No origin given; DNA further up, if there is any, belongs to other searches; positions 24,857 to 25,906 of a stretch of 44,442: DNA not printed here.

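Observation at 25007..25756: Tat-signal, histidine-free protein built from four 8-cysteine modules, next to the cytochrome c maturation cluster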

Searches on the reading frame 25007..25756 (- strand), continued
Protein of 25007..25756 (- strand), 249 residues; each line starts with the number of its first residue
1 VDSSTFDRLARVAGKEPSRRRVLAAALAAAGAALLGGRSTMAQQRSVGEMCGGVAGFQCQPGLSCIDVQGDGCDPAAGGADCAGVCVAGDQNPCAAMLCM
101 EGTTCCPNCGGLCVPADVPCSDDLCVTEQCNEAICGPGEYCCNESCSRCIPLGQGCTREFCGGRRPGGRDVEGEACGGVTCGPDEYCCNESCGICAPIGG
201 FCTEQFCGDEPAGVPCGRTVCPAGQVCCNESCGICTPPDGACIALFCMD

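Call 30: search_protein_families(library=pfam, proteins=[P0122, P0130, P0140, P0144, P0192, P0224, P0260, P0166, P0201, P0236], max_evalue=0.01)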
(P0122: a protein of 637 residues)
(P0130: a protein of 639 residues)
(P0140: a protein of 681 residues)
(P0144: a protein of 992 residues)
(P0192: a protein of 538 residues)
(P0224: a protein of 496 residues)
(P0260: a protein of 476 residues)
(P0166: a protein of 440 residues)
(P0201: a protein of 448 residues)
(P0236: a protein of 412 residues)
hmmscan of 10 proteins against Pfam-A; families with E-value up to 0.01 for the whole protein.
P0122 (637 aa): 1 family
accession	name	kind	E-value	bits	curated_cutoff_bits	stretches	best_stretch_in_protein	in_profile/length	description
PF14625.12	Lustrin_cystein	-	0.0075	17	27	1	327-350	15-38/46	Lustrin, cysteine-rich repeated domain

P0130 (639 aa): 0 families

P0140 (681 aa): 0 families

P0144 (992 aa): 0 families

P0192 (538 aa): 0 families

P0224 (496 aa): 0 families

P0260 (476 aa): 1 family
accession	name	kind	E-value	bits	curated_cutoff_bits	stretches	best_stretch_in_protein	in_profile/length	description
PF00280.23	potato_inhibit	-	9.7e-17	61.8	24.5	1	415-476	3-64/64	Potato inhibitor I family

P0166 (440 aa): 0 families

P0201 (448 aa): 0 families

P0236 (412 aa): 1 family
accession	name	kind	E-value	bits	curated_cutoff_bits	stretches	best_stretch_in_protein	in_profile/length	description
PF14343.11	PrcB_C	-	2.1e-08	34.7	24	1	91-144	6-54/56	PrcB C-terminal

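Call 34: search_protein_families(library=pfam, alignment_id=A2, max_evalue=0.001)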
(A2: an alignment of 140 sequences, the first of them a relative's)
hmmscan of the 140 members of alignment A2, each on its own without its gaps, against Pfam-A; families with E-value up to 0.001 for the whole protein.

A. member 1, P0121 (247 aa): 0 families

B. families by the number of members that match (of 140 scanned): 9 families
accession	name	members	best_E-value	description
PF14343.11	PrcB_C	3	1.1e-11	PrcB C-terminal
PF00050.26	Kazal_1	3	3.5e-08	Kazal-type serine protease inhibitor domain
PF02822.19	Antistasin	2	4.4e-20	Antistasin family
PF05980.17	Toxin_7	2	0.00022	Toxin 7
PF00280.23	potato_inhibit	1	9.7e-17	Potato inhibitor I family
PF13884.11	Peptidase_S74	1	3.8e-12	Chaperone of endosialidase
PF09289.16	FOLN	1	0.00013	Follistatin/Osteonectin-like EGF domain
PF01033.22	Somatomedin_B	1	0.00021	Somatomedin B domain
PF12947.13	EGF_3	1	0.00033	EGF domain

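Call 36: search_protein_families(library=pfam, proteins=[P0142, P0151, P0156, P0167, P0170, P0184, P0191, P0200, P0203, P0214], max_evalue=0.001)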
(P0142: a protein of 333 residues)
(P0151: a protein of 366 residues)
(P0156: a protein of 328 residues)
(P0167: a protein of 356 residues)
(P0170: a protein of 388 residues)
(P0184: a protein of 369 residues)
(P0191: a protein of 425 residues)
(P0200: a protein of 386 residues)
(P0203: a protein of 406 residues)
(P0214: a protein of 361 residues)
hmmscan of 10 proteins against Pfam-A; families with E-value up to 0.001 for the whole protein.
P0142 (333 aa): 1 family
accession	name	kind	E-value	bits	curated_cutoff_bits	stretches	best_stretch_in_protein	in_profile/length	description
PF14343.11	PrcB_C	-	9e-09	35.8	24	1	96-151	6-55/56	PrcB C-terminal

P0151 (366 aa): 0 families

P0156 (328 aa): 0 families

P0167 (356 aa): 0 families

P0170 (388 aa): 1 family
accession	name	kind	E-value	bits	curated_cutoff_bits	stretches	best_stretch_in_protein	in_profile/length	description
PF13884.11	Peptidase_S74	-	3.8e-12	46.7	22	1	285-335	1-52/58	Chaperone of endosialidase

P0184 (369 aa): 0 families

P0191 (425 aa): 0 families

P0200 (386 aa): 0 families

P0203 (406 aa): 1 family
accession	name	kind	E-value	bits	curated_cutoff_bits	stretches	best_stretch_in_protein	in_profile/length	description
PF14343.11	PrcB_C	-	1.1e-11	45.2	24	1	100-155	2-55/56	PrcB C-terminal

P0214 (361 aa): 0 families

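Call 37: search_protein_families(library=pfam, proteins=[P0131, P0147, P0182, P0220, P0229, P0251, P0253, P0254, P0175, P0211], max_evalue=0.001)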
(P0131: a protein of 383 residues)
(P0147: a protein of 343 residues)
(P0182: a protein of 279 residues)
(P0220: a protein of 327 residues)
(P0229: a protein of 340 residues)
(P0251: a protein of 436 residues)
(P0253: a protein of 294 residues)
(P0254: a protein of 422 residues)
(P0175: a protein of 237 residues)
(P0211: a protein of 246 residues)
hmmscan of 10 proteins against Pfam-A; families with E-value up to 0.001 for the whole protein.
P0131 (383 aa): 1 family
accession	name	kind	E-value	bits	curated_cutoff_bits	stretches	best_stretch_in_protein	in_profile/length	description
PF00050.26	Kazal_1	-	7.5e-07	29.5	21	1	82-113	1-33/49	Kazal-type serine protease inhibitor domain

P0147 (343 aa): 1 family
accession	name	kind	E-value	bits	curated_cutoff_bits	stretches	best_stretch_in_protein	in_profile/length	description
PF00050.26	Kazal_1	-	1.5e-07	31.7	21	1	83-112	1-31/49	Kazal-type serine protease inhibitor domain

P0182 (279 aa): 1 family
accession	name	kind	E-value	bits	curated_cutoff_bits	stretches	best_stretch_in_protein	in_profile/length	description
PF00050.26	Kazal_1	-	3.5e-08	33.8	21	1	87-125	1-46/49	Kazal-type serine protease inhibitor domain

P0220 (327 aa): 0 families

P0229 (340 aa): 0 families

P0251 (436 aa): 0 families

P0253 (294 aa): 0 families

P0254 (422 aa): 0 families

P0175 (237 aa): 0 families

P0211 (246 aa): 0 families

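Call 43: list_cluster_members(proteins=[P0133, P0206, P0256, P0204, P0149, P0260, P0122, P0143, P0131, P0142])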
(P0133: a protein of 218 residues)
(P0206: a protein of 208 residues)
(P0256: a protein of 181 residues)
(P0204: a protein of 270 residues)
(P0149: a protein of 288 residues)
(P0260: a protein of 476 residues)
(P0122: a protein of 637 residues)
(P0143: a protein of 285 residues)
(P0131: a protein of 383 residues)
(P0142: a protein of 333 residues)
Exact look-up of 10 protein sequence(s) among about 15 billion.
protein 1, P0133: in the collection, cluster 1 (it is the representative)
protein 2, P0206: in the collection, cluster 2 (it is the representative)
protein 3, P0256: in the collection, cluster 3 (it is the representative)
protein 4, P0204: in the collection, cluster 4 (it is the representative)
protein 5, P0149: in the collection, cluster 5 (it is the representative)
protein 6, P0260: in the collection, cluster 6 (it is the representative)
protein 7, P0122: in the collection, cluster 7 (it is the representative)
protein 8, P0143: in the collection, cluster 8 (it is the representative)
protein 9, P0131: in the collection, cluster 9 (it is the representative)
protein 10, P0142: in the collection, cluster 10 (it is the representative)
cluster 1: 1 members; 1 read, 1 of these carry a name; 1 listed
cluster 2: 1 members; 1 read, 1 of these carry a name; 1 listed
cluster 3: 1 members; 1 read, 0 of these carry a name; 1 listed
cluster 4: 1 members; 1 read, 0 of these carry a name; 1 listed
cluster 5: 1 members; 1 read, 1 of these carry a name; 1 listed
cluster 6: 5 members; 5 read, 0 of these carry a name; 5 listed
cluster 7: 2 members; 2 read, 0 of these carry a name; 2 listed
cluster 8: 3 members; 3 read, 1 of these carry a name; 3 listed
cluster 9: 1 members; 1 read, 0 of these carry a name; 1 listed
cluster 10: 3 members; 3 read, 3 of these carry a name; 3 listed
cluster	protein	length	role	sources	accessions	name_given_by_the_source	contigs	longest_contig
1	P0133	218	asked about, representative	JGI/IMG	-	hypothetical protein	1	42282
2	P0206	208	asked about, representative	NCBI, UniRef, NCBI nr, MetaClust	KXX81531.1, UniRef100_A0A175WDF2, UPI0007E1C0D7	hypothetical protein MMYC01_202496 [Madurella mycetomatis] | Uncharacterized protein n=1 Tax=Madurella mycetomatis TaxID=100816 RepID=A0A175WDF2_9PEZI | status=active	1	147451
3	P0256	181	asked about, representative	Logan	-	-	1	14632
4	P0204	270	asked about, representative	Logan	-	-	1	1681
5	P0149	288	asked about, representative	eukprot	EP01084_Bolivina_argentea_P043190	79579_1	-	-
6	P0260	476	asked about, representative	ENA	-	-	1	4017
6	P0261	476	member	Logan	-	-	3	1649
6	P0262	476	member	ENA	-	-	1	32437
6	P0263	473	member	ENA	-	-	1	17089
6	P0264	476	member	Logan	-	-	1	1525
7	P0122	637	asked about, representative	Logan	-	-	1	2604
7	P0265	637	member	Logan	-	-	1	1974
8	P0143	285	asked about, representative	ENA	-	-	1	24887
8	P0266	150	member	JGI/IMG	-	hypothetical protein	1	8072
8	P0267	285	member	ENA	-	-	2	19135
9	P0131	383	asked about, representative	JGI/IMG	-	-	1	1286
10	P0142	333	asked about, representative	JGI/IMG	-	hypothetical protein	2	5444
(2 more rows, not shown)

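Call 60: find_related_loci(query=A1, collection=genome_contigs, flank=6000)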
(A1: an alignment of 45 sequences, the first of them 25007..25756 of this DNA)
Query A1 (249 aa) in genome_contigs; peptide patterns used: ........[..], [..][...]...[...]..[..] (x = any residue, [..] = any of these).
163 stretches matched a pattern; 119 encode a relative of the query (tblastn E <= 1e-3); the best 80 are kept; 79 distinct loci.
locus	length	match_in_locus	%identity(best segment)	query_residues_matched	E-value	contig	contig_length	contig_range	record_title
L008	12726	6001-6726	69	1-249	5e-107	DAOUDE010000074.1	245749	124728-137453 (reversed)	MAG TPA_asm: Thermomicrobiales bacterium isolate M11_10 k145_1559630, whole genome shotgun sequence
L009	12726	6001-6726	68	1-249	1e-102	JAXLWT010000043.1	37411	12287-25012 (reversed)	MAG: Thermomicrobiales bacterium isolate STL-CHL30 C1.275.fa-43, whole genome shotgun sequence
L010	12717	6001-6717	65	1-249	5e-89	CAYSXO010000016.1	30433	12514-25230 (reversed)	MAG TPA_asm: uncultured Sphaerobacteraceae bacterium isolate binchicken_co179_374 genome assembly, contig: NODE_3582_len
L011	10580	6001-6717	63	1-249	1e-87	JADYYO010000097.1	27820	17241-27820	MAG: Thermomicrobiales bacterium isolate SJ531 c_000000193904, whole genome shotgun sequence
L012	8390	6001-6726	61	1-248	2e-86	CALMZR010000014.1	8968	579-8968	MAG TPA_asm: uncultured Chloroflexi bacterium isolate SRR6670122_bin.72_CONCOCT_v1.1_MAG genome assembly, contig: ERZ534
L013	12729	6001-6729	60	1-249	3e-83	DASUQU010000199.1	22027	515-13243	MAG TPA_asm: Thermomicrobiales bacterium isolate SMAG_U1689 k141_1854016, whole genome shotgun sequence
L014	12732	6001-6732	58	1-249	8e-83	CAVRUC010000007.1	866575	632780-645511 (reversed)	MAG: uncultured Chloroflexia bacterium isolate MFD02840.bin.1.240 genome assembly, contig: contig_31997, whole genome sh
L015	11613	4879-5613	55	1-249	8e-79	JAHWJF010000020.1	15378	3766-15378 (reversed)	MAG: Chloroflexota bacterium isolate 0707_bin10 NODE_551_length_15378_cov_6.369379, whole genome shotgun sequence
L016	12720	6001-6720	55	1-249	7e-76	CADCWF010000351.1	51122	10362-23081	MAG: uncultured Thermomicrobiales bacterium isolate AVDCRST_MAG59 genome assembly, contig: NODE78, whole genome shotgun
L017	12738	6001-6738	55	1-249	2e-72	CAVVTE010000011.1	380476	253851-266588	MAG: uncultured Chloroflexia bacterium isolate MFD02840.bin.2.158 genome assembly, contig: contig_21694, whole genome sh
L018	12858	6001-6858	55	1-247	2e-72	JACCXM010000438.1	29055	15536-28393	MAG: Chloroflexia bacterium isolate MGR_bin178 SD2897-2912_k127_426714, whole genome shotgun sequence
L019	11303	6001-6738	49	1-247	9e-65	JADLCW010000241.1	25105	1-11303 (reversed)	MAG: Thermomicrobiales bacterium isolate SJ248 c_000000453419, whole genome shotgun sequence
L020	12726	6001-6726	51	1-249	2e-58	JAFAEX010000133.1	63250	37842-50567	MAG: Chloroflexota bacterium isolate OH_SBlB_151 k127_929571, whole genome shotgun sequence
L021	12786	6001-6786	45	5-249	4e-57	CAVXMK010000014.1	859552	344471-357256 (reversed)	MAG: uncultured Chloroflexia bacterium isolate MFD02840.bin.2.193 genome assembly, contig: contig_30186, whole genome sh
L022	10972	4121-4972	45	1-248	3e-56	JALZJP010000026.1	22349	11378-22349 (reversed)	MAG: Chloroflexota bacterium isolate MOJ bin43 SC8837-39_k127_289469, whole genome shotgun sequence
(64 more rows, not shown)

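Call 62: find_encoding_contigs(protein=P0117, flank=7000, max_places=1)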
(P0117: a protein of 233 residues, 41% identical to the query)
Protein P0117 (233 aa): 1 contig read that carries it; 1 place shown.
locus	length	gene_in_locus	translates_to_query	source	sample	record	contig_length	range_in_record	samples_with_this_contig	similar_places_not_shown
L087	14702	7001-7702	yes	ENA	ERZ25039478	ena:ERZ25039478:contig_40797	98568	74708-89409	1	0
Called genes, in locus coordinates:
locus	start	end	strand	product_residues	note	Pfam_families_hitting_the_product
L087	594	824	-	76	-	-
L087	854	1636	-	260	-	-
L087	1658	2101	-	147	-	PF00226:DnaJ (weak)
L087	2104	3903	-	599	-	PF22763:NrS1-1_pol-like_HBD (weak)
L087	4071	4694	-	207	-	-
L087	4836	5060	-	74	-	-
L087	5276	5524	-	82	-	-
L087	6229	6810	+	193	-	PF04951:Peptidase_M55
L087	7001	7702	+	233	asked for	-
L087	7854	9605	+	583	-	-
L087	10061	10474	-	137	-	-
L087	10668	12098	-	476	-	PF08239:SH3_3 (weak), PF01464:SLT, PF06737:Transglycosylas (weak)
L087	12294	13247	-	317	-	PF00294:PfkB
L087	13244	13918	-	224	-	PF04199:Cyclase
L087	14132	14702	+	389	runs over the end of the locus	PF02771:Acyl-CoA_dh_N, PF02770:Acyl-CoA_dh_M, PF00441:Acyl-CoA_dh_1, PF08028:Acyl-CoA_dh_2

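Call 63: find_encoding_contigs(protein=P0093, flank=7000, max_places=1)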
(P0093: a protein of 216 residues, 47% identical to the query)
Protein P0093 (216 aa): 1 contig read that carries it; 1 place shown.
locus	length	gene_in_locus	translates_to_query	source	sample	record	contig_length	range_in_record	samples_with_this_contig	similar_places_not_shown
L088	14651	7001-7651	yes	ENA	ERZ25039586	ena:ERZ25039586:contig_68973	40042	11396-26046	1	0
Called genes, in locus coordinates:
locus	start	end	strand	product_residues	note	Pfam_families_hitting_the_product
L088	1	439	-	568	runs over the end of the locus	-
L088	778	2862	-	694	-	PF26549:Tricorn_N, PF26550:Tricorn_2nd (faint), PF07676:PD40, PF01738:DLH, PF20434:BD-FAE, PF00326:Peptidase_S9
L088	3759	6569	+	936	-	PF12728:HTH_17, PF13191:AAA_16 (weak), PF13401:AAA_22, PF13424:TPR_12, PF17874:TPR_MalT, PF13424:TPR_12 (weak), PF00196:GerE, PF13936:HTH_38 (weak), +6 more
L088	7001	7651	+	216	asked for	-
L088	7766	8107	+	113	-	-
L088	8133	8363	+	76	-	-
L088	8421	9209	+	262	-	-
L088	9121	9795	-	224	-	-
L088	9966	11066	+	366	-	-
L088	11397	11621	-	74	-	-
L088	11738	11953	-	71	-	-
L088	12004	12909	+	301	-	-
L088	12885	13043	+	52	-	-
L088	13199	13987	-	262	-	-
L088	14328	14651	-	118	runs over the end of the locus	PF09939:DUF2171 (faint)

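Call 64: find_encoding_contigs(protein=P0098, flank=7000, max_places=1)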
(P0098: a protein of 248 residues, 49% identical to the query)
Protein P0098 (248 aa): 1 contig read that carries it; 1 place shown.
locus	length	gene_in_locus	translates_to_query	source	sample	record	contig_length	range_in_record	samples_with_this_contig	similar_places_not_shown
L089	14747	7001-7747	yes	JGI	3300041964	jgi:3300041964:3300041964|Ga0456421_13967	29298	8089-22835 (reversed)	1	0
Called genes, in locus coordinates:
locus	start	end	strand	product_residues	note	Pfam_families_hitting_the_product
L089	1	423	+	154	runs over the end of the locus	-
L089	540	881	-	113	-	PF10502:Peptidase_S26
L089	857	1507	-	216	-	PF10502:Peptidase_S26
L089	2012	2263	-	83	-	PF02416:TatA_B_E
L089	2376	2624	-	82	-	PF03840:SecG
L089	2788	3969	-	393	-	PF00162:PGK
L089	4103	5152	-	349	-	PF00044:Gp_dh_N, PF02800:Gp_dh_C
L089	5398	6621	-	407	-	PF01933:CofD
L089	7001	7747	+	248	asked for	-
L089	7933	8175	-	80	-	-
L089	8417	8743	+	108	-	-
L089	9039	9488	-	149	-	-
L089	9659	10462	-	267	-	PF05140:ResB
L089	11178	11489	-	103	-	-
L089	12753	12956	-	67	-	-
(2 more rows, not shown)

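Call 72: search_protein_families(library=pfam, proteins=[P0149, P0217, P0247, P0259, P0244, P0232, P0160, P0171, P0219, P0196], max_evalue=0.001)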
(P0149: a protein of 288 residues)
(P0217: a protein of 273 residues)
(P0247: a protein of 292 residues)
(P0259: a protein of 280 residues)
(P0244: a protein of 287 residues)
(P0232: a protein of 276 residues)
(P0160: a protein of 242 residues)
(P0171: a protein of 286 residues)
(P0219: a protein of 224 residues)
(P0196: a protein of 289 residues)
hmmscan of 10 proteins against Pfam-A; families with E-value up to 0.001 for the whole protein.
P0149 (288 aa): 0 families

P0217 (273 aa): 0 families

P0247 (292 aa): 0 families

P0259 (280 aa): 0 families

P0244 (287 aa): 0 families

P0232 (276 aa): 1 family
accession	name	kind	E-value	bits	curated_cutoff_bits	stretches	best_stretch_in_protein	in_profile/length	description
PF12947.13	EGF_3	-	0.00033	21.3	28.5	1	24-44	16-36/36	EGF domain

P0160 (242 aa): 1 family
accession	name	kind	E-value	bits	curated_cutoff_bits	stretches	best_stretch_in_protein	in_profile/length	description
PF01033.22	Somatomedin_B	-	0.00021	22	23.1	1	30-66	2-38/40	Somatomedin B domain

P0171 (286 aa): 0 families

P0219 (224 aa): 0 families

P0196 (289 aa): 0 families

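Call 76: fold_search(model_id=the predicted structure, library=viral)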
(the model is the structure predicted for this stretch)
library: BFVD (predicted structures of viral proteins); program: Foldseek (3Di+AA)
matches with E <= 10: 13; with E <= 0.001: 0
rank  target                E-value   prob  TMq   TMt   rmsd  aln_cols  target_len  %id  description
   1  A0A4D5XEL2            3.6e-01  0.06  0.11  0.09  13.9       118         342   17  Neurohypophysial hormone [Pithovirus LCDPAC01]
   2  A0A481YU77            6.5e-01  0.07  0.13  0.13  19.1       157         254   16  Uncharacterized protein [Marseillevirus LCMAC102]
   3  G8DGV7                3.2e+00  0.02  0.06  0.06  12.4        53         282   23  (no name in the UniProt tables at hand)
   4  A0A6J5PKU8            4.2e+00  0.01  0.07  0.11   9.5        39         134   18  Uncharacterized protein [uncultured Caudovirales phage]
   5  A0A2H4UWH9            4.5e+00  0.02  0.13  0.12  14.6       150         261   13  Uncharacterized protein [Bodo saltans virus]
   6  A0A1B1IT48            5.5e+00  0.01  0.15  0.08  24.7       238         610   18  (no name in the UniProt tables at hand)
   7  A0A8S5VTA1            6.7e+00  0.01  0.07  0.14   6.4        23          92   22  (no name in the UniProt tables at hand)
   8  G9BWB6                7.1e+00  0.02  0.09  0.12  15.6        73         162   15  (no name in the UniProt tables at hand)
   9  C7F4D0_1              7.1e+00  0.00  0.12  0.04  19.9       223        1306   20  (no name in the UniProt tables at hand)
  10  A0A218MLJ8            8.1e+00  0.01  0.08  0.03  10.3        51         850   12  Uncharacterized protein [uncultured virus]
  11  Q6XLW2                8.7e+00  0.01  0.08  0.11  18.4       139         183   16  FirrV-1-D7 [Feldmannia irregularis virus a]
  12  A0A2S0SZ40            8.7e+00  0.01  0.09  0.07  14.7       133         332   16  V [Murine adenovirus 2]
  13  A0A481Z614            9.9e+00  0.01  0.16  0.10  17.0       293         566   17  Transmembrane protein [Pithovirus LCPAC201]
